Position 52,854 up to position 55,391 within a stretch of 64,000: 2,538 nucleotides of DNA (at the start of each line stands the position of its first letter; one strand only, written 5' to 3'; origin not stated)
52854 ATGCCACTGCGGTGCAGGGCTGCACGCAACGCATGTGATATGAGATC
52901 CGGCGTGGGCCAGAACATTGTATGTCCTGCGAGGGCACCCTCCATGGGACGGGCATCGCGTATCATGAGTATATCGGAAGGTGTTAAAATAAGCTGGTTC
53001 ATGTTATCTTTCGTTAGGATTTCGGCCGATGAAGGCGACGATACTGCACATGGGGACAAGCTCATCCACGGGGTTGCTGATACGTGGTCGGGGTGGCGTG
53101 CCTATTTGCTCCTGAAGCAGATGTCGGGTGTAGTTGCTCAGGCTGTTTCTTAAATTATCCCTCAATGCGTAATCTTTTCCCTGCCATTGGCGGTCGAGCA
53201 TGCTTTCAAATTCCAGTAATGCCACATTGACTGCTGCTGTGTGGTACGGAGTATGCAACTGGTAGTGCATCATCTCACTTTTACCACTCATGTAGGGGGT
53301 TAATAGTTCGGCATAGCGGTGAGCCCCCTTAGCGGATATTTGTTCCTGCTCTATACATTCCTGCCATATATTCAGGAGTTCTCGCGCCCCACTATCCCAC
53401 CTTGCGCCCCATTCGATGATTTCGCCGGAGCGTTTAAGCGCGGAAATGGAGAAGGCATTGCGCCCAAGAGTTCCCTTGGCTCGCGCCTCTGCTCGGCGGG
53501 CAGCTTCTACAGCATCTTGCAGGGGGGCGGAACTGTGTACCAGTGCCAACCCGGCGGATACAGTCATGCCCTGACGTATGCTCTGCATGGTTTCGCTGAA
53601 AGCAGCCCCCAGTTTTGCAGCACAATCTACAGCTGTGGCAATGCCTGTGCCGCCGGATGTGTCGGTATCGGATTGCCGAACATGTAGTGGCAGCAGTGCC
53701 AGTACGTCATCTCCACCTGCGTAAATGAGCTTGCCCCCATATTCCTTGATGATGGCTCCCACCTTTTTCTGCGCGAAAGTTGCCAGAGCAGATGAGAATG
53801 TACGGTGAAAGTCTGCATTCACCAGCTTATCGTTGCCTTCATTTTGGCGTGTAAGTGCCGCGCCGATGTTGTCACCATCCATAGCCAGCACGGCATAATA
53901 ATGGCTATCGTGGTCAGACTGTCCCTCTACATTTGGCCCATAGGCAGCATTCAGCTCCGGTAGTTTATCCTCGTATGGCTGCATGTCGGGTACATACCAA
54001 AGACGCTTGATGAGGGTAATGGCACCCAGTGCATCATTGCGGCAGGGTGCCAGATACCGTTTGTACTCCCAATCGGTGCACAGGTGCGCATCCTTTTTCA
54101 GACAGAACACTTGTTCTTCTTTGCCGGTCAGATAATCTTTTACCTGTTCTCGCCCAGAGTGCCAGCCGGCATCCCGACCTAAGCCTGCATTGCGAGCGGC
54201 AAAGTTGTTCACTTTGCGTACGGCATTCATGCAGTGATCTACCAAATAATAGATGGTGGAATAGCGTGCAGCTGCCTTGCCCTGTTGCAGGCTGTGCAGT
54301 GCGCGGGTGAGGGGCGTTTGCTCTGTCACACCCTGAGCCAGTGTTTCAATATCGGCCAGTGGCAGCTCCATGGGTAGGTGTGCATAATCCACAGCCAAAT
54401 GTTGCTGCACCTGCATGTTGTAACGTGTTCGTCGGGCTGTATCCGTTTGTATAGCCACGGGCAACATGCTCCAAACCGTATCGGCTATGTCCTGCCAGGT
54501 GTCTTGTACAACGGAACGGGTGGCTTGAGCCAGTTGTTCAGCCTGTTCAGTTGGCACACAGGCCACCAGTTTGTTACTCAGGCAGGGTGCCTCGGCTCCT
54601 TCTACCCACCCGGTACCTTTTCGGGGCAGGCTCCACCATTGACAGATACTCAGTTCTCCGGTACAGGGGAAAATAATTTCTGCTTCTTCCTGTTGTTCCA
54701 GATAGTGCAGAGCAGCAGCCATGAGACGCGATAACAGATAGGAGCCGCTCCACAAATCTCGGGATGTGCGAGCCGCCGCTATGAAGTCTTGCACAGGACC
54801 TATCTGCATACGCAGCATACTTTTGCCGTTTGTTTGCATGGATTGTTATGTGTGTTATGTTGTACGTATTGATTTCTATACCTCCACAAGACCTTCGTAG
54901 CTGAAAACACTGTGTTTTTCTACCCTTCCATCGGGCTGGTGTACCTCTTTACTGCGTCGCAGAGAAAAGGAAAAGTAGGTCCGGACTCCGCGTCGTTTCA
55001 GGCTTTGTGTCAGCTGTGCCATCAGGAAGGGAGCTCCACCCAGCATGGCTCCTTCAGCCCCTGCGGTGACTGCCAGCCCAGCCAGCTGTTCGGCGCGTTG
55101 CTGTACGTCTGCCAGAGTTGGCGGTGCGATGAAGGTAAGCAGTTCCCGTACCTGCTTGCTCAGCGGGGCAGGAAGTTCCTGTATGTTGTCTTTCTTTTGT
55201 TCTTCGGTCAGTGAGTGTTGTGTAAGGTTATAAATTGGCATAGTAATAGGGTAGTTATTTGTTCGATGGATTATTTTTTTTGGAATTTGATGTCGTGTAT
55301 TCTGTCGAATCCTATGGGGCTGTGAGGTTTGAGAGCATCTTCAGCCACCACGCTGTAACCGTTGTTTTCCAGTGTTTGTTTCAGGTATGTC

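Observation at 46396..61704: Type III-B island bracketed by two direct copies of an array-leader-DUF1232-pair module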

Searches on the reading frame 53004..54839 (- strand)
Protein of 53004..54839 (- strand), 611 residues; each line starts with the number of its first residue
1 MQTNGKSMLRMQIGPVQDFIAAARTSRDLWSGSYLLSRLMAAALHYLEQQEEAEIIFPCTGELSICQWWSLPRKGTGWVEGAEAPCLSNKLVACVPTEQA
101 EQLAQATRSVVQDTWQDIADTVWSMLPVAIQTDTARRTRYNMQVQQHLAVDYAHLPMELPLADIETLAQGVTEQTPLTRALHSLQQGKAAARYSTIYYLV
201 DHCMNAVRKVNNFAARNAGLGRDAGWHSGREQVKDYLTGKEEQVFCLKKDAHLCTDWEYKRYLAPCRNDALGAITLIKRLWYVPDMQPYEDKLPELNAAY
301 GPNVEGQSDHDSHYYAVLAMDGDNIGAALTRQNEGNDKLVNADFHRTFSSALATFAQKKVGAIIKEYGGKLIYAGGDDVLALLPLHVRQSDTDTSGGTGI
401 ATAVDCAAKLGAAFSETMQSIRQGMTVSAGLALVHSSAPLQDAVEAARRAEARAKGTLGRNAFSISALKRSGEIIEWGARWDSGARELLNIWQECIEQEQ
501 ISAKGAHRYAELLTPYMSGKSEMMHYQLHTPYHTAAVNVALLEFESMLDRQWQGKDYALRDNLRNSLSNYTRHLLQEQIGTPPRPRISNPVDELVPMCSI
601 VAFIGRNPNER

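Call 7: search_protein_families(library=ncbifam, proteins=[window:53004-54839:-], max_evalue=0.01)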
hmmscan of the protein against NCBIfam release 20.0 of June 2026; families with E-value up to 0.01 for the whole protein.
window:53004-54839:- (611 aa): 2 families
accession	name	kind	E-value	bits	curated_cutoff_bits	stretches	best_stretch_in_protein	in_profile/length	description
TIGR02577.1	cas_TM1794_Cmr2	equivalog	2.5e-48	165.2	79.4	2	312-455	357-509/510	type III-B CRISPR-associated protein Cas10/Cmr2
TIGR02578.2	cas_TM1811_Csm1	equivalog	2.8e-11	42.8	170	2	407-520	586-692/753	type III-A CRISPR-associated protein Cas10/Csm1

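Call 23: find_homologous_proteins(query=window:53004-54839:-, max_evalue=1e-20)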
Query window:53004-54839:- (611 aa): 1183 proteins with E <= 1e-20 among 8000 candidates; the best 120 are listed.
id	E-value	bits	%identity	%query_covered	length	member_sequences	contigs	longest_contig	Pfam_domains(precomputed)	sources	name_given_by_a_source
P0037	0.0e+0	1408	100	100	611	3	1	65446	PF22335.2,PF18182.7,PF12469.14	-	-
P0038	0.0e+0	1048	77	100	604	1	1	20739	PF22335.2,PF18182.7,PF12469.14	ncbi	-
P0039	0.0e+0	1029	74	100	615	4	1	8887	PF22335.2,PF18182.7,PF12469.14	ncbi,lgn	-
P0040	0.0e+0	1026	75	100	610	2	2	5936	PF22335.2,PF18182.7,PF12469.14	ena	-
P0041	0.0e+0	1020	74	100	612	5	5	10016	PF22335.2,PF18182.7,PF12469.14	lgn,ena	-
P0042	0.0e+0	1013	74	99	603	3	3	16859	PF22335.2,PF18182.7,PF12469.14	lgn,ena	-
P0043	1.8e-297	1006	72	100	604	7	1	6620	PF22335.2,PF18182.7,PF12469.14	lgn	-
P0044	2.7e-296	1002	73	100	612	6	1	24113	PF22335.2,PF18182.7,PF12469.14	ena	-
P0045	5.4e-288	975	70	100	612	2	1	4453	PF22335.2,PF18182.7,PF12469.14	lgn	-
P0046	1.2e-283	960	71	99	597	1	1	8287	PF22335.2,PF18182.7,PF12469.14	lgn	-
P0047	5.0e-276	935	67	100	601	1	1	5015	PF22335.2,PF18182.7,PF12469.14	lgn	-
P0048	1.0e-273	927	68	100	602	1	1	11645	PF22335.2,PF18182.7,PF12469.14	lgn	-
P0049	4.8e-264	895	68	100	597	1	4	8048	PF22335.2,PF18182.7,PF12469.14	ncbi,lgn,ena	-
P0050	2.3e-226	771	59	100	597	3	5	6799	PF22335.2,PF18182.7,PF12469.14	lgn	-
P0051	2.6e-200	685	53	100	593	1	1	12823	PF22335.2,PF18182.7,PF12469.14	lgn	-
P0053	1.6e-192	659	51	100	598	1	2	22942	PF22335.2,PF18182.7,PF12469.14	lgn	-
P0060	5.8e-182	624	51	100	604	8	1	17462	PF22335.2,PF18182.7,PF12469.14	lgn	-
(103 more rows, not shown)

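Call 25: find_encoding_contigs(protein=P0038, flank=10000, max_places=3)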
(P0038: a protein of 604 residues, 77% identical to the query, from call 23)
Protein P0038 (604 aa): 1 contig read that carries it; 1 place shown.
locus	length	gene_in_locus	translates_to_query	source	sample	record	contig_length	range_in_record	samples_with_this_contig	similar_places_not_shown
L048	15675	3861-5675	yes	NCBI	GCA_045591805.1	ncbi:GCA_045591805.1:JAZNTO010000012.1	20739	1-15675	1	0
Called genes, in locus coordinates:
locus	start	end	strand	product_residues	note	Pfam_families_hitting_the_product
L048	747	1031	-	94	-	PF09827:CRISPR_Cas2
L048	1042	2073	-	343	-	PF01867:Cas_Cas1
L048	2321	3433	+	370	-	PF09623:Cas_NE0113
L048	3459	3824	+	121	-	PF27247:MJ1673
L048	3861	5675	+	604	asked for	PF12469:Cmr2_N, PF18182:mCpol (weak), PF22335:Cas10-Cmr2_palm2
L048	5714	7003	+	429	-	PF09700:Cas_Cmr3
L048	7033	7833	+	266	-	PF03787:RAMPs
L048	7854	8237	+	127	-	PF09701:Cas_Cmr5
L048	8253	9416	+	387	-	PF03787:RAMPs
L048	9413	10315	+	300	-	PF03787:RAMPs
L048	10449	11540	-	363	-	PF00712:DNA_pol3_beta, PF02767:DNA_pol3_beta_2, PF02768:DNA_pol3_beta_3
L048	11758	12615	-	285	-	PF00149:Metallophos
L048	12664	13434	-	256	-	PF03372:Exo_endo_phos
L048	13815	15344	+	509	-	-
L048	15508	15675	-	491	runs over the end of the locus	PF00091:Tubulin, PF12327:FtsZ_C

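Call 26: find_encoding_contigs(protein=P0044, flank=10000, max_places=3)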
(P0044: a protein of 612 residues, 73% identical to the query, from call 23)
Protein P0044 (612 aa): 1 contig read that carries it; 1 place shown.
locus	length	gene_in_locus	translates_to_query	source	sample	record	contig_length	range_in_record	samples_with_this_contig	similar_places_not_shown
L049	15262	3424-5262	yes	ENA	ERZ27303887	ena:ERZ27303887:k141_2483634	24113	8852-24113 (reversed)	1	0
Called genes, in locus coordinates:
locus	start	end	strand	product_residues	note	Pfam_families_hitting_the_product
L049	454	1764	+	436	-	PF23400:CARF_Card1, PF09002:Card1_endonuc (weak)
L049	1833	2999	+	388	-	PF09623:Cas_NE0113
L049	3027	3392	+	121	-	PF27247:MJ1673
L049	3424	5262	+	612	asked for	PF12469:Cmr2_N, PF18182:mCpol (weak), PF22335:Cas10-Cmr2_palm2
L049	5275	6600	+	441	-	PF09700:Cas_Cmr3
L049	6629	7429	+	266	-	PF03787:RAMPs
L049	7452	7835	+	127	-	PF09701:Cas_Cmr5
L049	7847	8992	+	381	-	PF03787:RAMPs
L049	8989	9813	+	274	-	PF03787:RAMPs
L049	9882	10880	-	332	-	PF13672:PP2C_2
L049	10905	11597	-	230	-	PF00092:VWA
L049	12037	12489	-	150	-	PF06803:DUF1232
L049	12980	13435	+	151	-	-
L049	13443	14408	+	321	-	PF01636:APH, PF19974:TCAD9 (weak)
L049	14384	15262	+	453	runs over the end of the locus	-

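Call 27: find_encoding_contigs(protein=P0042, flank=10000, max_places=3)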
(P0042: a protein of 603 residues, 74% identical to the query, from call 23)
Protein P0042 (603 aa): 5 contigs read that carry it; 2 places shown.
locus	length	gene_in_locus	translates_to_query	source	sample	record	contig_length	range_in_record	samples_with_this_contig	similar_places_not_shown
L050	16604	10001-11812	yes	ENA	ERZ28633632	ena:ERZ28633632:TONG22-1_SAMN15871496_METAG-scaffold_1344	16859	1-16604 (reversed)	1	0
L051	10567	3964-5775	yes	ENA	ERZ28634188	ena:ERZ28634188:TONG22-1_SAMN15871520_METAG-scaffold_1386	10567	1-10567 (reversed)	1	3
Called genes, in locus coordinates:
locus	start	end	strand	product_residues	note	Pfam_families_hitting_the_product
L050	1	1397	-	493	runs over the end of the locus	PF23400:CARF_Card1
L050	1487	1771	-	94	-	PF09827:CRISPR_Cas2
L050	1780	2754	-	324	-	PF01867:Cas_Cas1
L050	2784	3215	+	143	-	-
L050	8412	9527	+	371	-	PF09623:Cas_NE0113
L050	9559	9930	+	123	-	PF27247:MJ1673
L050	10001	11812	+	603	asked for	PF12469:Cmr2_N, PF18182:mCpol (weak), PF22335:Cas10-Cmr2_palm2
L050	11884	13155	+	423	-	PF09700:Cas_Cmr3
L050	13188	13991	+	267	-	PF03787:RAMPs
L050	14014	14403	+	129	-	PF09701:Cas_Cmr5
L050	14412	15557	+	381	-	PF03787:RAMPs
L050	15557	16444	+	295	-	PF03787:RAMPs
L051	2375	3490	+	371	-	PF09623:Cas_NE0113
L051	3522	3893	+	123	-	PF27247:MJ1673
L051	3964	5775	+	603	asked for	PF12469:Cmr2_N, PF18182:mCpol (weak), PF22335:Cas10-Cmr2_palm2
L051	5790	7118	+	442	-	PF09700:Cas_Cmr3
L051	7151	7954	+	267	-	PF03787:RAMPs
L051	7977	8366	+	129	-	PF09701:Cas_Cmr5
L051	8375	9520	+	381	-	PF03787:RAMPs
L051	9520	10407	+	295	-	PF03787:RAMPs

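Call 35: find_encoding_contigs(protein=P0053, flank=10000, max_places=2)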
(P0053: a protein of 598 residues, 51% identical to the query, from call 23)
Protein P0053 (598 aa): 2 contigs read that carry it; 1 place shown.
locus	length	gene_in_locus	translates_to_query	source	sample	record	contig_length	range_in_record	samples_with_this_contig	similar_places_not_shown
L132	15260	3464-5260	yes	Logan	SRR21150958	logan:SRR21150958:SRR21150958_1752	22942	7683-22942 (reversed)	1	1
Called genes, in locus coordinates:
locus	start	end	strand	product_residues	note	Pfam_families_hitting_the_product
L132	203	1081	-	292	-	PF01610:DDE_Tnp_ISL3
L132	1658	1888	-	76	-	-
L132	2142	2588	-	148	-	-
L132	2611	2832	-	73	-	-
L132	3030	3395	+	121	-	PF27247:MJ1673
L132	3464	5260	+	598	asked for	PF12469:Cmr2_N, PF18182:mCpol, PF22335:Cas10-Cmr2_palm2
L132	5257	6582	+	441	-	PF09700:Cas_Cmr3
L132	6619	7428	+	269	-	PF03787:RAMPs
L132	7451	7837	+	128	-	PF09701:Cas_Cmr5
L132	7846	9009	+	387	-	PF03787:RAMPs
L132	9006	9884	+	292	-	PF03787:RAMPs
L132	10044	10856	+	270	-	PF02223:Thymidylate_kin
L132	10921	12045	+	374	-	PF09623:Cas_NE0113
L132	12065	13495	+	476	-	PF23400:CARF_Card1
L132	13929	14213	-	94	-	PF09827:CRISPR_Cas2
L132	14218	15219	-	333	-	PF01867:Cas_Cas1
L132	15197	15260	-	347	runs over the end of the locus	PF13672:PP2C_2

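Call 36: find_encoding_contigs(protein=P0060, flank=10000, max_places=2)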
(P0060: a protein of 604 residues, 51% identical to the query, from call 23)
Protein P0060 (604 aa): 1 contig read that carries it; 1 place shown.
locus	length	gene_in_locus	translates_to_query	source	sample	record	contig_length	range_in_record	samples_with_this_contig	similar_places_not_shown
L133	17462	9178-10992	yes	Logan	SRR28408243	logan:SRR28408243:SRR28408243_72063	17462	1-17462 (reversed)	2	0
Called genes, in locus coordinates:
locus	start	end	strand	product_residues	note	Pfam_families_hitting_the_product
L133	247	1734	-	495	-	PF23400:CARF_Card1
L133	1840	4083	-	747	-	PF00069:Pkinase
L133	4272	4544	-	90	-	PF09827:CRISPR_Cas2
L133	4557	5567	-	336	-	PF01867:Cas_Cas1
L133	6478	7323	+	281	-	PF02223:Thymidylate_kin, PF13521:AAA_28 (weak)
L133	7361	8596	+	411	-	PF09623:Cas_NE0113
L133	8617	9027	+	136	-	PF27247:MJ1673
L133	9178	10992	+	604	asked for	PF12469:Cmr2_N, PF18182:mCpol (weak), PF22335:Cas10-Cmr2_palm2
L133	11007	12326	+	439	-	PF09700:Cas_Cmr3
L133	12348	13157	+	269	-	PF03787:RAMPs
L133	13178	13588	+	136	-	PF09701:Cas_Cmr5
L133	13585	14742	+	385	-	PF03787:RAMPs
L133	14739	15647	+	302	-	PF03787:RAMPs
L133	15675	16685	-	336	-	PF13672:PP2C_2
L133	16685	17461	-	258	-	?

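Call 37: find_encoding_contigs(protein=P0048, flank=10000, max_places=2)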
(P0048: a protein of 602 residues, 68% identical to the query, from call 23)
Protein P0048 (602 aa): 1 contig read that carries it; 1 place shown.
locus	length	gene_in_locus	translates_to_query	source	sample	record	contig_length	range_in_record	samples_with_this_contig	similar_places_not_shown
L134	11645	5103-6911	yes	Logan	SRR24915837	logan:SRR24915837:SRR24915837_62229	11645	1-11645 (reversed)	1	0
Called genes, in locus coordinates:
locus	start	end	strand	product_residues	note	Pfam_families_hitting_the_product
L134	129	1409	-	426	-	PF23400:CARF_Card1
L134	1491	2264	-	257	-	-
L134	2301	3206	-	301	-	-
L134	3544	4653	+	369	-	PF09623:Cas_NE0113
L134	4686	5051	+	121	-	PF27247:MJ1673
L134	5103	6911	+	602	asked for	PF12469:Cmr2_N, PF18182:mCpol (weak), PF22335:Cas10-Cmr2_palm2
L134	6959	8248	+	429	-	PF09700:Cas_Cmr3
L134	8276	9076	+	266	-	PF03787:RAMPs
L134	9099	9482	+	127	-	PF09701:Cas_Cmr5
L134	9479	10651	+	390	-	PF03787:RAMPs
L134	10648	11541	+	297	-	PF03787:RAMPs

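Call 38: find_encoding_contigs(protein=P0041, flank=10000, max_places=5)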
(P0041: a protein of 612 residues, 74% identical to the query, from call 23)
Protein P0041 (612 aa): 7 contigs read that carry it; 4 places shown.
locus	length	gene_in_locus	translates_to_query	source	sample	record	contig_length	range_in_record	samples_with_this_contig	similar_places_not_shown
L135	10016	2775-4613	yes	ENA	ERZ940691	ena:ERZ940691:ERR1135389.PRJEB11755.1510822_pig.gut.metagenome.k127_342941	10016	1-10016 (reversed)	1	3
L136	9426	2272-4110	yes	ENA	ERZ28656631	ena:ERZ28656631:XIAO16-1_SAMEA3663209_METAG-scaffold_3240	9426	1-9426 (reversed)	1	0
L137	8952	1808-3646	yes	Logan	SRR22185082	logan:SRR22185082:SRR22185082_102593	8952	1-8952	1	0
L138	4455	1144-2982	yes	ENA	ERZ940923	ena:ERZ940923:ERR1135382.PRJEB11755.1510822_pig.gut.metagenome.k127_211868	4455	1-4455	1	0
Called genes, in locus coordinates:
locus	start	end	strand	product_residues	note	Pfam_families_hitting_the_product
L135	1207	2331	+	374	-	PF09623:Cas_NE0113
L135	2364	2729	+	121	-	PF27247:MJ1673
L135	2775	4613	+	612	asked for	PF12469:Cmr2_N, PF18182:mCpol (weak), PF22335:Cas10-Cmr2_palm2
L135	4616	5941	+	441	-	PF09700:Cas_Cmr3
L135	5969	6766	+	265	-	PF03787:RAMPs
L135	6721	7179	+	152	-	PF09701:Cas_Cmr5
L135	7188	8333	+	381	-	PF03787:RAMPs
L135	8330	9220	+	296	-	PF03787:RAMPs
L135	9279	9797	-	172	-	-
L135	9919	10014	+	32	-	?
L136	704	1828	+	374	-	PF09623:Cas_NE0113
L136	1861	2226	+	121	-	PF27247:MJ1673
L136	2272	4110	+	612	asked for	PF12469:Cmr2_N, PF18182:mCpol (weak), PF22335:Cas10-Cmr2_palm2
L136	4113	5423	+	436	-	PF09700:Cas_Cmr3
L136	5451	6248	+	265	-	-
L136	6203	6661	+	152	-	PF09701:Cas_Cmr5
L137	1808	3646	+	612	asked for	PF12469:Cmr2_N, PF18182:mCpol (weak), PF22335:Cas10-Cmr2_palm2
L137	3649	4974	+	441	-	PF09700:Cas_Cmr3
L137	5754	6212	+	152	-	PF09701:Cas_Cmr5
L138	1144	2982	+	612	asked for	PF12469:Cmr2_N, PF18182:mCpol (weak), PF22335:Cas10-Cmr2_palm2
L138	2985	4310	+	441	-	PF09700:Cas_Cmr3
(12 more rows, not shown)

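Call 102: search_protein_families(library=phrogs, proteins=[L049:12037-12489:-], max_evalue=0.1)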
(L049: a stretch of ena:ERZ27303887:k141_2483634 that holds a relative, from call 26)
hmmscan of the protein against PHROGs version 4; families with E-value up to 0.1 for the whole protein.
L049:12037-12489:- (150 aa): 1 family
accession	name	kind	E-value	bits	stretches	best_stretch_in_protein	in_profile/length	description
phrog_14750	-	unknown function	1e-09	39.6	1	88-123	62-97/134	-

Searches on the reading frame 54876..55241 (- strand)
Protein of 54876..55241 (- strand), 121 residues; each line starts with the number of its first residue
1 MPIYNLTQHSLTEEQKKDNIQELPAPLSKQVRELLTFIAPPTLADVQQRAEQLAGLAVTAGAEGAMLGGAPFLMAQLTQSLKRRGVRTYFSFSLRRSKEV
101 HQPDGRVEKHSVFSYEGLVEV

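Call 6: search_protein_families(library=pfam, proteins=[window:54876-55241:-], max_evalue=0.01)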
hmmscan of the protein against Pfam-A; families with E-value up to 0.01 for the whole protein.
window:54876-55241:- (121 aa): 0 families

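Call 7: search_protein_families(library=ncbifam, proteins=[window:54876-55241:-], max_evalue=0.01)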
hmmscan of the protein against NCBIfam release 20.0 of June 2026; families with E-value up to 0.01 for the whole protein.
window:54876-55241:- (121 aa): 1 family
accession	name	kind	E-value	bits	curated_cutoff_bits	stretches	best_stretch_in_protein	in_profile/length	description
NF040559.1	CAS_Csx20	equivalog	5.6e-07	30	70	1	4-116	2-119/124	CRISPR-associated protein Csx20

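Call 9: search_protein_families(library=padloc, proteins=[window:54876-55241:-], max_evalue=0.01)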
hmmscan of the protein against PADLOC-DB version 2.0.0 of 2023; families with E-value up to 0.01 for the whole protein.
window:54876-55241:- (121 aa): 2 families
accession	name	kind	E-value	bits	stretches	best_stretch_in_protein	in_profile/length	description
PDLC01384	Csx20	-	2.8e-07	28.9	1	3-116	4-121/128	"CAS-I,CAS-III; associated"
PDLC01659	Csx20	-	0.0019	16.4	0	4-114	5-119/128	"CAS-I,CAS-III; associated"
